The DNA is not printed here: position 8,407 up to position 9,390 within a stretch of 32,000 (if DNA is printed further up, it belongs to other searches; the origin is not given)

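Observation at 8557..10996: ATGA-coupled three-gene cassette: GGDEF-like cyclase, Dph6-type PP-loop ATPase and glutamine amidotransferase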

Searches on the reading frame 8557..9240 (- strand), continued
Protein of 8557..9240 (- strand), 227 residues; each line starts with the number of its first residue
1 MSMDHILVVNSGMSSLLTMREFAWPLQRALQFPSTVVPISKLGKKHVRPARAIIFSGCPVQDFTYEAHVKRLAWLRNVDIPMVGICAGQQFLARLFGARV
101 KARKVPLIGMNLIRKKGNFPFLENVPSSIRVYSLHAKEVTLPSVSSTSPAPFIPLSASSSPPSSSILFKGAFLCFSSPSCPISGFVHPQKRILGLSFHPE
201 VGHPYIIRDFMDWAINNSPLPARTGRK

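Call 29: search_protein_families(library=ncbifam, proteins=[L028:3956-4489:+, L030:4004-4582:+, L022:1588-2178:+, L031:4007-4573:+, L032:3785-4387:+, L039:3935-4558:+], max_evalue=0.00001)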
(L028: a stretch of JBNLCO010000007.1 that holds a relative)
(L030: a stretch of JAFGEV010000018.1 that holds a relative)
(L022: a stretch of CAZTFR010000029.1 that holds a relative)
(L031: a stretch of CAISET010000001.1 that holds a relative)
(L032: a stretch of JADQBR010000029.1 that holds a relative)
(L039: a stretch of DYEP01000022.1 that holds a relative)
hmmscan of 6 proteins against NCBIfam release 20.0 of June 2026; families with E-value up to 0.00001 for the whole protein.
L028:3956-4489:+ (178 aa): 13 families
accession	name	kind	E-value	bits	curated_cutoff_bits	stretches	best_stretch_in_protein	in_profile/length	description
NF001975.0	PRK00758.1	equivalog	4.7e-18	65.4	198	1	39-175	34-178/185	GMP synthase subunit A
TIGR00888.1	guaA_Nterm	equivalog_domain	8.1e-16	58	172.15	1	47-176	41-181/188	glutamine-hydrolyzing GMP synthase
NF000848.1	PRK00074.1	equivalog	2.1e-11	43.1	400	1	41-176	33-184/512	glutamine-hydrolyzing GMP synthase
NF005072.0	PRK06490.1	equivalog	9.8e-11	41.1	339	1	48-170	59-191/251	glutamine amidotransferase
NF011201.0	PRK14607.1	equivalog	1.1e-07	30.9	670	1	78-177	74-187/534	bifunctional anthranilate synthase component II/anthranilate phosphoribosyltransferase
NF005458.0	PRK07053.1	equivalog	1.4e-07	31.2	250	1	75-172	81-186/234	glutamine amidotransferase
TIGR00566.1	trpG_papA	subfamily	3.2e-07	30.3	121.05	1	31-177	33-191/192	glutamine amidotransferase of anthranilate synthase or aminodeoxychorismate synthase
NF005367.0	PRK06895.1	equivalog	7.2e-07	29.3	265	0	21-166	17-172/190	anthranilate synthase component II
NF005849.0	PRK07765.1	equivalog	7.5e-07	28.6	308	0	71-103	70-102/219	aminodeoxychorismate/anthranilate synthase component II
TIGR01368.1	CPSaseIIsmall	equivalog_domain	2.4e-06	26.7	307.35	0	51-97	220-266/361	glutamine-hydrolyzing carbamoyl-phosphate synthase small subunit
TIGR01823.1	PabB-fungal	equivalog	3.9e-06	25.4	442.55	0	75-167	83-187/742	aminodeoxychorismate synthase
NF045546.1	GCDPHdlase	equivalog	4e-06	27.1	250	1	60-170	78-184/198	gamma-glutamyl-CDP-amidate hydrolase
NF006562.0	PRK09065.1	equivalog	8.1e-06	25.5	205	0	37-98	46-111/242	glutamine amidotransferase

L030:4004-4582:+ (193 aa): 16 families
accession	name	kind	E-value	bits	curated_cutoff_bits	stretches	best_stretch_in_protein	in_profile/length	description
NF001975.0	PRK00758.1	equivalog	4.2e-26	91.7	198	1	42-188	37-184/185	GMP synthase subunit A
TIGR00888.1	guaA_Nterm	equivalog_domain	1.1e-24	86.8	172.15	1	42-185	36-184/188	glutamine-hydrolyzing GMP synthase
NF000848.1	PRK00074.1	equivalog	1.2e-16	60.4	400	1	44-185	38-186/512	glutamine-hydrolyzing GMP synthase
NF006562.0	PRK09065.1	equivalog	1.3e-16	60.9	205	1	43-184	52-200/242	glutamine amidotransferase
NF005743.0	PRK07567.1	equivalog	1.7e-15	57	264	1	39-179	43-198/245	glutamine amidotransferase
NF005367.0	PRK06895.1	equivalog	3e-15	56.6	265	1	2-182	2-185/190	anthranilate synthase component II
NF005849.0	PRK07765.1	equivalog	1.6e-11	43.9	308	1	45-174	44-176/219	aminodeoxychorismate/anthranilate synthase component II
NF005458.0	PRK07053.1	equivalog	3.3e-11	43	250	1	75-178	81-185/234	glutamine amidotransferase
NF005072.0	PRK06490.1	equivalog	3.9e-11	42.4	339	1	39-191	51-204/251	glutamine amidotransferase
NF006098.0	PRK08250.1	equivalog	4.6e-11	42.7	301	1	39-178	38-187/239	glutamine amidotransferase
NF011201.0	PRK14607.1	equivalog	8.7e-10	37.9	670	1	77-188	73-191/534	bifunctional anthranilate synthase component II/anthranilate phosphoribosyltransferase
NF005946.0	PRK08007.1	equivalog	1.1e-09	38.1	332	1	46-174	42-172/187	aminodeoxychorismate synthase component 2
NF005271.0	PRK06774.1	equivalog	2e-08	33.9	340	1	42-182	38-188/191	aminodeoxychorismate synthase component II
NF006462.0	PRK08857.1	equivalog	4e-07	29.8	345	1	50-182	46-189/193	aminodeoxychorismate/anthranilate synthase component II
TIGR01368.1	CPSaseIIsmall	equivalog_domain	5.3e-07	28.9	307.35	1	42-101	211-270/361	glutamine-hydrolyzing carbamoyl-phosphate synthase small subunit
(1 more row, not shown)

L022:1588-2178:+ (197 aa): 28 families (the best 25 are shown)
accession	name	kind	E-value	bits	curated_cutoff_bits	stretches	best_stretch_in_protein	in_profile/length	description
NF001975.0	PRK00758.1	equivalog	1.6e-71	239.8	198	1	1-190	1-184/185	GMP synthase subunit A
TIGR00888.1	guaA_Nterm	equivalog_domain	2.2e-62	209.8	172.15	1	4-189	1-186/188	glutamine-hydrolyzing GMP synthase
NF000848.1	PRK00074.1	equivalog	6.9e-43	147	400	1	4-188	1-188/512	glutamine-hydrolyzing GMP synthase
NF011201.0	PRK14607.1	equivalog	4.5e-26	91.6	670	1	3-187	1-188/534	bifunctional anthranilate synthase component II/anthranilate phosphoribosyltransferase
NF005849.0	PRK07765.1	equivalog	1.3e-21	76.8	308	1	3-190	2-194/219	aminodeoxychorismate/anthranilate synthase component II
NF010081.0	PRK13566.1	equivalog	2.1e-21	75.9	645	1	3-191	530-723/729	anthranilate synthase component I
NF006562.0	PRK09065.1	equivalog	3.4e-21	75.9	205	1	10-184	22-203/242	glutamine amidotransferase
NF005367.0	PRK06895.1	equivalog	5.2e-21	75.4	265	1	2-186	2-187/190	anthranilate synthase component II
NF005743.0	PRK07567.1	equivalog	6.7e-19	68.1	264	1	62-175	81-196/245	glutamine amidotransferase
NF005799.0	PRK07649.1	equivalog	5.3e-18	65.2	327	1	45-187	44-187/195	aminodeoxychorismate/anthranilate synthase component II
TIGR01815.1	TrpE-clade3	equivalog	8.8e-17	60.3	739.15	1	3-178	518-695/717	anthranilate synthase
NF041322.1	Anth_synII_Halo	equivalog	1.3e-16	60.8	320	1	24-186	21-188/190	anthranilate synthase component II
TIGR00566.1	trpG_papA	subfamily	1.5e-16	60.7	121.05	1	73-186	73-191/192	glutamine amidotransferase of anthranilate synthase or aminodeoxychorismate synthase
NF005946.0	PRK08007.1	equivalog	3.2e-16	59.4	332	1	72-185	70-185/187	aminodeoxychorismate synthase component 2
NF005458.0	PRK07053.1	equivalog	1e-14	54.5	250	1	72-177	81-186/234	glutamine amidotransferase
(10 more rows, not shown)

L031:4007-4573:+ (189 aa): 24 families
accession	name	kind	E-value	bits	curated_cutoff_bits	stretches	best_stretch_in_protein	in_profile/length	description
NF001975.0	PRK00758.1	equivalog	3.9e-64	215.7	198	1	1-188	1-183/185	GMP synthase subunit A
TIGR00888.1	guaA_Nterm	equivalog_domain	7.8e-53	178.7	172.15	1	4-186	1-184/188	glutamine-hydrolyzing GMP synthase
NF000848.1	PRK00074.1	equivalog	1.6e-38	132.6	400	1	4-185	1-185/512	glutamine-hydrolyzing GMP synthase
NF011201.0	PRK14607.1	equivalog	1.2e-16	60.5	670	1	4-187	2-189/534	bifunctional anthranilate synthase component II/anthranilate phosphoribosyltransferase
NF006562.0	PRK09065.1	equivalog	3.4e-15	56.2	205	1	73-174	89-194/242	glutamine amidotransferase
NF005849.0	PRK07765.1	equivalog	6.5e-15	55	308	1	2-186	1-191/219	aminodeoxychorismate/anthranilate synthase component II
NF005367.0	PRK06895.1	equivalog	8.2e-13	48.7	265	1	2-186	2-188/190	anthranilate synthase component II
NF005743.0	PRK07567.1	equivalog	2.9e-12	46.4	264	1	76-173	95-195/245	glutamine amidotransferase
NF010081.0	PRK13566.1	equivalog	2.8e-11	42.4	645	1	2-187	529-720/729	anthranilate synthase component I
TIGR01368.1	CPSaseIIsmall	equivalog_domain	1.1e-10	41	307.35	1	3-186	177-358/361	glutamine-hydrolyzing carbamoyl-phosphate synthase small subunit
TIGR00566.1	trpG_papA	subfamily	1.3e-09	38.1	121.05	1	69-185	67-191/192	glutamine amidotransferase of anthranilate synthase or aminodeoxychorismate synthase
NF009475.0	PRK12838.1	equivalog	2.1e-09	36.8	221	1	2-186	170-352/359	carbamoyl phosphate synthase small subunit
NF005799.0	PRK07649.1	equivalog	2.6e-09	36.9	327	1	70-186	66-187/195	aminodeoxychorismate/anthranilate synthase component II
TIGR01815.1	TrpE-clade3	equivalog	7.6e-09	34.1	739.15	1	4-173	519-691/717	anthranilate synthase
TIGR01823.1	PabB-fungal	equivalog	1.7e-08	33.2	442.55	1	76-188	88-205/742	aminodeoxychorismate synthase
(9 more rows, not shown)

L032:3785-4387:+ (201 aa): 26 families (the best 25 are shown)
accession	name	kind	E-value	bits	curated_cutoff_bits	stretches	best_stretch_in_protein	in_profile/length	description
NF001975.0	PRK00758.1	equivalog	6.4e-29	100.9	198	1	45-200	38-180/185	GMP synthase subunit A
TIGR00888.1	guaA_Nterm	equivalog_domain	1.9e-27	95.9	172.15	1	32-200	23-182/188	glutamine-hydrolyzing GMP synthase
NF011201.0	PRK14607.1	equivalog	4.3e-21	75.2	670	1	19-200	14-187/534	bifunctional anthranilate synthase component II/anthranilate phosphoribosyltransferase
NF006562.0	PRK09065.1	equivalog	9.8e-20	71.1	205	1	82-182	88-189/242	glutamine amidotransferase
NF000848.1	PRK00074.1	equivalog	3.6e-19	68.8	400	1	41-199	31-184/512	glutamine-hydrolyzing GMP synthase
NF005849.0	PRK07765.1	equivalog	1.2e-18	67.1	308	1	81-200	73-190/219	aminodeoxychorismate/anthranilate synthase component II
NF005367.0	PRK06895.1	equivalog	3.5e-17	62.9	265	1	35-200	29-187/190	anthranilate synthase component II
NF005743.0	PRK07567.1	equivalog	1.2e-16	60.7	264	1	80-182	89-191/245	glutamine amidotransferase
TIGR00566.1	trpG_papA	subfamily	3.4e-16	59.6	121.05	1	84-200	74-191/192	glutamine amidotransferase of anthranilate synthase or aminodeoxychorismate synthase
NF005271.0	PRK06774.1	equivalog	6.7e-15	55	340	1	40-200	32-190/191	aminodeoxychorismate synthase component II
NF005799.0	PRK07649.1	equivalog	9.5e-15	54.6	327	1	83-200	71-186/195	aminodeoxychorismate/anthranilate synthase component II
NF010081.0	PRK13566.1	equivalog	1e-14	53.7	645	1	79-200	595-718/729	anthranilate synthase component I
NF005946.0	PRK08007.1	equivalog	1.3e-14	54.2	332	1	83-200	71-186/187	aminodeoxychorismate synthase component 2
NF005458.0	PRK07053.1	equivalog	4.7e-13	49.1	250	1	56-182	52-179/234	glutamine amidotransferase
NF005072.0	PRK06490.1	equivalog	2.8e-12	46.1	339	1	84-182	92-186/251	glutamine amidotransferase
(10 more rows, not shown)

L039:3935-4558:+ (208 aa): 24 families
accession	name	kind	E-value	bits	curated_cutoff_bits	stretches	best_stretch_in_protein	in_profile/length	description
NF001975.0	PRK00758.1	equivalog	8.1e-29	100.5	198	1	54-206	43-181/185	GMP synthase subunit A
TIGR00888.1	guaA_Nterm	equivalog_domain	1.7e-28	99.3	172.15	1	48-205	34-182/188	glutamine-hydrolyzing GMP synthase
NF000848.1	PRK00074.1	equivalog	9.9e-20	70.6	400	1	49-204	35-184/512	glutamine-hydrolyzing GMP synthase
NF006562.0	PRK09065.1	equivalog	3.9e-18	65.9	205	1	83-191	86-193/242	glutamine amidotransferase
NF011201.0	PRK14607.1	equivalog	2e-14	53.2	670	1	86-207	72-189/534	bifunctional anthranilate synthase component II/anthranilate phosphoribosyltransferase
NF005367.0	PRK06895.1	equivalog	1e-13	51.6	265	1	89-206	74-188/190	anthranilate synthase component II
NF010081.0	PRK13566.1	equivalog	1.7e-13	49.7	645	1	48-205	564-718/729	anthranilate synthase component I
NF005849.0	PRK07765.1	equivalog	3.2e-13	49.5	308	1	79-205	69-190/219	aminodeoxychorismate/anthranilate synthase component II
NF005743.0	PRK07567.1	equivalog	1e-12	47.8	264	1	82-188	88-192/245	glutamine amidotransferase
NF005458.0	PRK07053.1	equivalog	2.5e-12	46.7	250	1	55-191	47-183/234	glutamine amidotransferase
TIGR00566.1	trpG_papA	subfamily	4.3e-12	46.2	121.05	1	39-205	27-191/192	glutamine amidotransferase of anthranilate synthase or aminodeoxychorismate synthase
TIGR01815.1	TrpE-clade3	equivalog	2.7e-11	42.2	739.15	1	49-187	553-687/717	anthranilate synthase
NF005072.0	PRK06490.1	equivalog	2.8e-11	42.8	339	1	85-188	90-187/251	glutamine amidotransferase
NF005946.0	PRK08007.1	equivalog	8.3e-11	41.7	332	1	86-205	71-186/187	aminodeoxychorismate synthase component 2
NF005799.0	PRK07649.1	equivalog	1.1e-10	41.3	327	1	36-205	24-186/195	aminodeoxychorismate/anthranilate synthase component II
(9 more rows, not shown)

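Call 40: search_solved_structures(query=A1, max_evalue=0.00001)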
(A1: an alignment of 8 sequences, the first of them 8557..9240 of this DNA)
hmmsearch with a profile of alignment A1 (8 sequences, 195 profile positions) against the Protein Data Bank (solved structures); distinct sequences matched with E-value up to 0.00001: 40.
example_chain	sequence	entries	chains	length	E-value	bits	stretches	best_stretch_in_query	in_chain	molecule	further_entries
1wl8_A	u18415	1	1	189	1.7e-27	99.8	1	26-188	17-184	GMP synthase [glutamine-hydrolyzing] subunit A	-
2a9v_A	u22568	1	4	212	1.7e-27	99.7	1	19-188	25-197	GMP synthase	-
2d7j_A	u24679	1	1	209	2.1e-27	99.5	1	26-188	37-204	GMP synthase [glutamine-hydrolyzing] subunit A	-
8gr3_A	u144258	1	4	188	9.6e-26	94.1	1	34-187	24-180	GMP synthase [glutamine-hydrolyzing] subunit A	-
7yc6_A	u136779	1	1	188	9.9e-26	94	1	34-187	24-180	GMP synthase [glutamine-hydrolyzing] subunit A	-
8gr1_A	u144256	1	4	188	1.1e-25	93.9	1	34-187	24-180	GMP synthase [glutamine-hydrolyzing] subunit A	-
2lxn_A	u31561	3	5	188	1.5e-25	93.5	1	34-187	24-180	GMP synthase [glutamine-hydrolyzing] subunit A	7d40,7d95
7d96_A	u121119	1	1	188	3.5e-25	92.2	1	34-187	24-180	GMP synthase [glutamine-hydrolyzing] subunit A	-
7d97_A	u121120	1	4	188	4.2e-25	92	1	34-187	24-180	GMP synthase [glutamine-hydrolyzing] subunit A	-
1gpm_A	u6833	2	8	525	1e-17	67.9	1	53-181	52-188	GMP SYNTHETASE | GMP synthase [glutamine-hydrolyzing]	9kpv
5tw7_A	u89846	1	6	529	1.2e-17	67.6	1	50-181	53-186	GMP synthase [glutamine-hydrolyzing]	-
7sbc_A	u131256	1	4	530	6.4e-16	62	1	53-187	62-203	GMP synthase [glutamine-hydrolyzing]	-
1o1y_A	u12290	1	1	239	1.8e-15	60.5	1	78-181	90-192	conserved hypothetical protein TM1158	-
3tqi_A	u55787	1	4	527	1.9e-15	60.5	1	54-180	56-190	GMP synthase [glutamine-hydrolyzing]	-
6qur_A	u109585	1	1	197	7.8e-14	55.2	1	81-188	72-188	Glutaminase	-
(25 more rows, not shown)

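Call 53: search_protein_representatives(protein=window:8557-9240:-)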
Query: 227 residues. Proteins with E-value up to 0.001 (for the whole library): 421; up to 1e-10: 28; up to 1e-30: 1. The best 150 are listed.
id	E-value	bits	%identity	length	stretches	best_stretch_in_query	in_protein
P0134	1.5e-74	266.8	61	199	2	1-142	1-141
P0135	1.2e-28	116.8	36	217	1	4-215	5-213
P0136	2.3e-28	115.8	38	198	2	11-143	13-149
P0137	2.2e-27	112.6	42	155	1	6-142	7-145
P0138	8.3e-21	91.1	35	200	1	5-211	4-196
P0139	2.3e-19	86.4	40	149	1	5-111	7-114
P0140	2.6e-16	76.4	39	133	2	65-143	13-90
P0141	3.4e-15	72.7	38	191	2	8-143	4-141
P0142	1.0e-14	71.2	33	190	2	5-143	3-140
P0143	8.8e-14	68.1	33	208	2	6-142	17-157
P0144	1.5e-13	67.4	32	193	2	17-143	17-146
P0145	1.5e-13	67.3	40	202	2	39-144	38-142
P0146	2.1e-13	66.9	37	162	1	7-122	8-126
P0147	5.0e-13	65.6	29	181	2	5-143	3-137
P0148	9.8e-13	64.7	36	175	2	14-143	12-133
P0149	1.1e-12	64.5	35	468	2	37-140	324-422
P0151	1.6e-12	64.0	33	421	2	14-142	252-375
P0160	4.6e-11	59.2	36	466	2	6-143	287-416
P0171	8.4e-10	55.1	32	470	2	6-136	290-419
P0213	7.6e-08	48.7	30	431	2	15-143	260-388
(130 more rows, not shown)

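Call 66: list_cluster_members(proteins=[P0149, P0151, P0160, P0171, P0213, P0123, P0134, P0135, P0141, P0147])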
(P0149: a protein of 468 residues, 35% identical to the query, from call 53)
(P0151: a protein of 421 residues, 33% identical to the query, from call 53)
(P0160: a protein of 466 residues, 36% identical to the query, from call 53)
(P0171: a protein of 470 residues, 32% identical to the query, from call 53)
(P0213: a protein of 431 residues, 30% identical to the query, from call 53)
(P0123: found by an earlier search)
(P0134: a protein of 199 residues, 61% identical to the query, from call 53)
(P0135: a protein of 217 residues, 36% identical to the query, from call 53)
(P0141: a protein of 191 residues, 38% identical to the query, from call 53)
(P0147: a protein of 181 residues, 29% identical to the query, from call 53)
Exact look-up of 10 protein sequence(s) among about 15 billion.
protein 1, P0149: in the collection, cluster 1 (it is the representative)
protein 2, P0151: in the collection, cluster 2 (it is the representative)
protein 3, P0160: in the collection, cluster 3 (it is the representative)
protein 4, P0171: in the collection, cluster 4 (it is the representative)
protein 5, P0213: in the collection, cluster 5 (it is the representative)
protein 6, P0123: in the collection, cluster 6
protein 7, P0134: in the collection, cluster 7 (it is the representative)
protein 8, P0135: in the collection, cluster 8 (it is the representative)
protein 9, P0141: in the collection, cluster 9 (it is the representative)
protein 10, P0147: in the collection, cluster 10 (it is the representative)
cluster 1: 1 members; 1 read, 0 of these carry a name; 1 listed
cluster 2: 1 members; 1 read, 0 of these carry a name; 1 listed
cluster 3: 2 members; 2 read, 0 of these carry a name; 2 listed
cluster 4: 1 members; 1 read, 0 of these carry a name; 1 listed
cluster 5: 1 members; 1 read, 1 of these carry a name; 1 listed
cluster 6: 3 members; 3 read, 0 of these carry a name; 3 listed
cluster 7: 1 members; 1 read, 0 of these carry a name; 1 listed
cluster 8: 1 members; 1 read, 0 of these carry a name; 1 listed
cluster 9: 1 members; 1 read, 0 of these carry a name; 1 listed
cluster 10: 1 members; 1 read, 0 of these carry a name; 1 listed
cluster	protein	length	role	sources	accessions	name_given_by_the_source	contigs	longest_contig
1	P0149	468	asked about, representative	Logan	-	-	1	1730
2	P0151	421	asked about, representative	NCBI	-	-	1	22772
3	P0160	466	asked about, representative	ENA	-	-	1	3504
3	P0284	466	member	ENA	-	-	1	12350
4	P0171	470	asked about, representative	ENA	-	-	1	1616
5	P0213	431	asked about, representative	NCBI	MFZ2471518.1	MAG: diphthine--ammonia ligase [Methanothrix sp.]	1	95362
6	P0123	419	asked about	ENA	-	-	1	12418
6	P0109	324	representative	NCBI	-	-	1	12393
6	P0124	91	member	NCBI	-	-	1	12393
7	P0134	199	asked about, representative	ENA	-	-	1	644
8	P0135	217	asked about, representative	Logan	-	-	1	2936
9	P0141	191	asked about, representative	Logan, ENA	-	-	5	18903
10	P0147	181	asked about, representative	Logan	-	-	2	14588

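Call 67: predict_structure(alignment_id=A4)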
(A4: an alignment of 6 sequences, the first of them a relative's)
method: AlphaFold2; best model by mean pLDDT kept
length: 421 residues; sequences in the alignment: 6
mean_pLDDT: 86.2   pTM: 0.86
mean pLDDT of the five models: 86.2, 84.5, 84.4, 83.2, 82.8
residues with pLDDT >= 90: 221; 70-90: 164; 50-70: 25; < 50: 11
segments of 3 or more residues with pLDDT < 50: 231-238
pLDDT, mean of each block of 10 residues (from residue 1): 93 94 94 80 80 96 87 88 97 83 80 88 84 92 92 94 93 89 85 94 94 91 79 46 89 84 85 90 91 77 75 93 91 91 82 80 78 93 89 93 65 81 46
secondary structure, 60 per line:
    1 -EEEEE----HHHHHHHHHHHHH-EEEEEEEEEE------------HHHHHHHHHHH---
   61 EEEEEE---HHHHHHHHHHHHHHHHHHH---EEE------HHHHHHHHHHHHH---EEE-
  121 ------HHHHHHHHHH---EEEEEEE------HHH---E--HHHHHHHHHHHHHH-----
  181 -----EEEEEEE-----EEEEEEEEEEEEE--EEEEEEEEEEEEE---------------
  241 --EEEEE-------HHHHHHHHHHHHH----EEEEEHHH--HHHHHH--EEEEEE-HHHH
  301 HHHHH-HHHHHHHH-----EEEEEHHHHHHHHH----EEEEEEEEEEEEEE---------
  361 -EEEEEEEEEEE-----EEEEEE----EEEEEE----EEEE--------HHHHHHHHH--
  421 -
elements in order: E2-6 H11-23 E25-34 H47-57 E61-66 H70-88 E92-94 H101-113 E117-119 H127-136 E140-146 H162-175 E186-192 E198-210 E213-225 E243-247 H255-267 E272-276 H282-287 E290-295 H297-305 H307-314 E320-324 H325-333 E338-351 E362-372 E378-383 E388-393 E398-401 H410-418
